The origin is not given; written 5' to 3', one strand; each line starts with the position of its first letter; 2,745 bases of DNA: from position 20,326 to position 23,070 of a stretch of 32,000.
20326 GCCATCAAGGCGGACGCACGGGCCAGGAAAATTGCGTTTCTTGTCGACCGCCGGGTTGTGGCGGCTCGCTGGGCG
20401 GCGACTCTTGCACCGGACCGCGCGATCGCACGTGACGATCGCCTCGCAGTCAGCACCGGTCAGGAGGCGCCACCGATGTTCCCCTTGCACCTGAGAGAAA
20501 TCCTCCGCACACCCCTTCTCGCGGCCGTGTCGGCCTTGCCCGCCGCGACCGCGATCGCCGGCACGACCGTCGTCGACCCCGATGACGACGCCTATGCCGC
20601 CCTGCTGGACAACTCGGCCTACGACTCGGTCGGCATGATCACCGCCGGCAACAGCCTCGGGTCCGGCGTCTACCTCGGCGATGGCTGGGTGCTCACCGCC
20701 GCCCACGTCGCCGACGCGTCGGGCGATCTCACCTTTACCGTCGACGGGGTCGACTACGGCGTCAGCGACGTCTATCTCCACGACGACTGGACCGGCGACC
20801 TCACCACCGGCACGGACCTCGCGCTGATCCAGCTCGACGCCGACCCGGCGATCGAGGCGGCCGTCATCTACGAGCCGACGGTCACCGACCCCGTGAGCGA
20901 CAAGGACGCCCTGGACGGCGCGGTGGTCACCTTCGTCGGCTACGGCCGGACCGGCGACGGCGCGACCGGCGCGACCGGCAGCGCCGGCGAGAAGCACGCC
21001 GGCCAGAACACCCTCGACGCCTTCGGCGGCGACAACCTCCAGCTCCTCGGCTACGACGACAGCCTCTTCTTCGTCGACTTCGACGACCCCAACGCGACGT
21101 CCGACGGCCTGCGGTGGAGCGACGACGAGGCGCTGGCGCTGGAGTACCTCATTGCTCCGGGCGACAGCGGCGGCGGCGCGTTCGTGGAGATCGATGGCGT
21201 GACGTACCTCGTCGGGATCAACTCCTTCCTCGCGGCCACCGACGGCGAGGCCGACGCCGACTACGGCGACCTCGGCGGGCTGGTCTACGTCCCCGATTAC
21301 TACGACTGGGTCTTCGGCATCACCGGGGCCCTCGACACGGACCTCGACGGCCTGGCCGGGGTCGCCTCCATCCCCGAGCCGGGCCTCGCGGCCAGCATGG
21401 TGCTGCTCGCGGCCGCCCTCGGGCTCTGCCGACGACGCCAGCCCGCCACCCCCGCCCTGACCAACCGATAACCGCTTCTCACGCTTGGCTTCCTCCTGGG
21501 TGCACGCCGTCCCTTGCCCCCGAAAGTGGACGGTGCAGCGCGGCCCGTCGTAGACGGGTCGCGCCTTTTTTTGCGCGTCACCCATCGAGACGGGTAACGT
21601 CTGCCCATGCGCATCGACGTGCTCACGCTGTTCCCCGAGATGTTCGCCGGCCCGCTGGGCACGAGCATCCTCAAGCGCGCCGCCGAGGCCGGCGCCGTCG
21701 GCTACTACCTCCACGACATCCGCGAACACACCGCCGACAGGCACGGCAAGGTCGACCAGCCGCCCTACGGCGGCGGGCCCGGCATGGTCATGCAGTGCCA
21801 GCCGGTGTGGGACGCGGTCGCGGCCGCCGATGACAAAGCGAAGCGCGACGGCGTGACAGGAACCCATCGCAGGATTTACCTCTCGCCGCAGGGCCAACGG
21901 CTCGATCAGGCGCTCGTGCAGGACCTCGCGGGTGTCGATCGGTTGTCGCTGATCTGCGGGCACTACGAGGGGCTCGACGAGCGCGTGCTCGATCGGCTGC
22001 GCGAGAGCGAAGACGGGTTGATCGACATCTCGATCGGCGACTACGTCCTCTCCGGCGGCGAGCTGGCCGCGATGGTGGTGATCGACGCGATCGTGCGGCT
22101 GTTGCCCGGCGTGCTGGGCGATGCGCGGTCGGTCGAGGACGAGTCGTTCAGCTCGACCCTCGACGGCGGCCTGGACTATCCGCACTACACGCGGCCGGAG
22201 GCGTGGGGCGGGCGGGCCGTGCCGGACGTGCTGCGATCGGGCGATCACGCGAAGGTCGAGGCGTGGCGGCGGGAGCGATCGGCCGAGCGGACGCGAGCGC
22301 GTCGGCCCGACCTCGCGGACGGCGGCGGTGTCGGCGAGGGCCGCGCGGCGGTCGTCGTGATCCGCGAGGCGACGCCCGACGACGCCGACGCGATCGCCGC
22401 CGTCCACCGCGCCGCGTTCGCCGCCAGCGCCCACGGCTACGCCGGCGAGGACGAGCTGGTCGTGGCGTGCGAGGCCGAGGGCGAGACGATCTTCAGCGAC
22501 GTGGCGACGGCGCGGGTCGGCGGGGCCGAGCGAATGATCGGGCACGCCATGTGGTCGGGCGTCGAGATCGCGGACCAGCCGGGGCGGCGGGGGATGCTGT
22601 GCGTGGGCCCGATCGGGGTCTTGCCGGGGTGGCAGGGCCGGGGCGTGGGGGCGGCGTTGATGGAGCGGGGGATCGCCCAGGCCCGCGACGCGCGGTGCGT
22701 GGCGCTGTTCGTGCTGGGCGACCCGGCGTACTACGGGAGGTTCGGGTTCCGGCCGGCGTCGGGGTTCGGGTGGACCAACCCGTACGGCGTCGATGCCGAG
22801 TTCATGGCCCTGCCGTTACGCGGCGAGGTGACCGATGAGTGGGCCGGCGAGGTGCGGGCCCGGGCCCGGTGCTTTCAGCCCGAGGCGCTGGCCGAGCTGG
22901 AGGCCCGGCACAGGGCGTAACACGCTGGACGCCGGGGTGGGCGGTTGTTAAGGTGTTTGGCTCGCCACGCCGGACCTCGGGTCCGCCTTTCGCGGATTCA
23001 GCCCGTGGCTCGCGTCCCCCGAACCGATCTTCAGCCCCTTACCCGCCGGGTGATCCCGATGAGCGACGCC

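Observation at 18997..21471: ECF sigma ORF with no stop codon runs in frame into a self-sufficient secreted S1 protease / PEP-CTERM gene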

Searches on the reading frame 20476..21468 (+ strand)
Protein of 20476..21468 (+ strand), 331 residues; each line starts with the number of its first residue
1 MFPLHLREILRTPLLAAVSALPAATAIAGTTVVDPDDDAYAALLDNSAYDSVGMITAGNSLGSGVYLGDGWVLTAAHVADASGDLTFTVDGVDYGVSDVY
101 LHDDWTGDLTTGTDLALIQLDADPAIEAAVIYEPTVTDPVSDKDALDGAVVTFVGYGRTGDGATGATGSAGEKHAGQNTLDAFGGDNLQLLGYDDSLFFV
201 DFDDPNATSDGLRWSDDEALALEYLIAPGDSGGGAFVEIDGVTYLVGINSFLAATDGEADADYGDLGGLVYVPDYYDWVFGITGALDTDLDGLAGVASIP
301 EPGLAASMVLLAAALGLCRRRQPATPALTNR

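Call 8: find_encoding_contigs(protein=window:20476-21468:+, flank=10000, max_places=6)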
Protein window:20476-21468:+ (331 aa): no gene with exactly this product is on record in the collection.

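Call 36: search_protein_families(library=ncbifam, proteins=[window:20476-21468:+], max_evalue=1)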
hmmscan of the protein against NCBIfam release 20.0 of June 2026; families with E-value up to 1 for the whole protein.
window:20476-21468:+ (331 aa): 2 families
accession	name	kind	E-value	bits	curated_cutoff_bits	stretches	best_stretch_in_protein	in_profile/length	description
TIGR02037.1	degP_htrA_DO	subfamily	1.3e-05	24.4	416.2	2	58-129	58-123/434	Do family serine endopeptidase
TIGR02595.1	PEP_CTERM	domain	0.008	17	16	1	299-322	1-24/24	PEP-CTERM sorting domain-containing protein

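Call 58: search_solved_structures(query=window:20560-21360:+, max_evalue=0.01)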
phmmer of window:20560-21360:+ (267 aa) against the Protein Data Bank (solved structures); distinct sequences matched with E-value up to 0.01: 4.
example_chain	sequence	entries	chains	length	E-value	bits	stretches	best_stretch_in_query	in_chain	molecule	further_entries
1elt_A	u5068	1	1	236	6.1e-06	29.5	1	36-134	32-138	ELASTASE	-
1aut_C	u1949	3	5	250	0.0036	20.4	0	32-104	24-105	ACTIVATED PROTEIN C | Vitamin K-dependent protein C heavy chain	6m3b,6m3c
3f6u_H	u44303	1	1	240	0.0038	20.3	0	32-104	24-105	Vitamin K-dependent protein C heavy chain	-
9mot_D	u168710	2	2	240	0.0096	19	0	32-104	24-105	Vitamin K-dependent protein C heavy chain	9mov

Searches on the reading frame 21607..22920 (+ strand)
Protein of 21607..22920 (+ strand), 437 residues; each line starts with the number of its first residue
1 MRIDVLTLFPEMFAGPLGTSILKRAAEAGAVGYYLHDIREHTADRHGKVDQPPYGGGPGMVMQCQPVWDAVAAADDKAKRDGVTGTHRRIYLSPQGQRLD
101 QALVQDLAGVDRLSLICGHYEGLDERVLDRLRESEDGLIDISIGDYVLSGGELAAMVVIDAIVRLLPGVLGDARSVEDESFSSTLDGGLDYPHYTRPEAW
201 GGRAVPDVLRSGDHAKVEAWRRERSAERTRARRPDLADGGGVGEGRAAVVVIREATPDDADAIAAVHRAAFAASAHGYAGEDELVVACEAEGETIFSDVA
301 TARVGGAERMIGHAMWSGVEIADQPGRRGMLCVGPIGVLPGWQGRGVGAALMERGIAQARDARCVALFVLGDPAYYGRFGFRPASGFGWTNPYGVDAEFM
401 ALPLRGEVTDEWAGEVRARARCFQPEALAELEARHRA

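Call 32: search_protein_families(library=pfam, proteins=[window:21607-22920:+], max_evalue=0.001)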
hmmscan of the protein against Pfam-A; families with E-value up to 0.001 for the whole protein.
window:21607-22920:+ (437 aa): 4 families
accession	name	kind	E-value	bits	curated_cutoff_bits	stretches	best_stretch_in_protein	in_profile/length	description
PF01746.26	tRNA_m1G_MT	-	9.7e-53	179.2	27.3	1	23-234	2-195/195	tRNA (Guanine-1)-methyltransferase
PF13508.13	Acetyltransf_7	-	2.9e-06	28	27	1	324-382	28-83/84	Acetyltransferase (GNAT) domain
PF13527.13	Acetyltransf_9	-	4.7e-06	27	25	1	252-383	2-126/127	Acetyltransferase (GNAT) domain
PF00583.31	Acetyltransf_1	-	1.1e-05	26.1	20.7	1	321-381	55-116/116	Acetyltransferase (GNAT) family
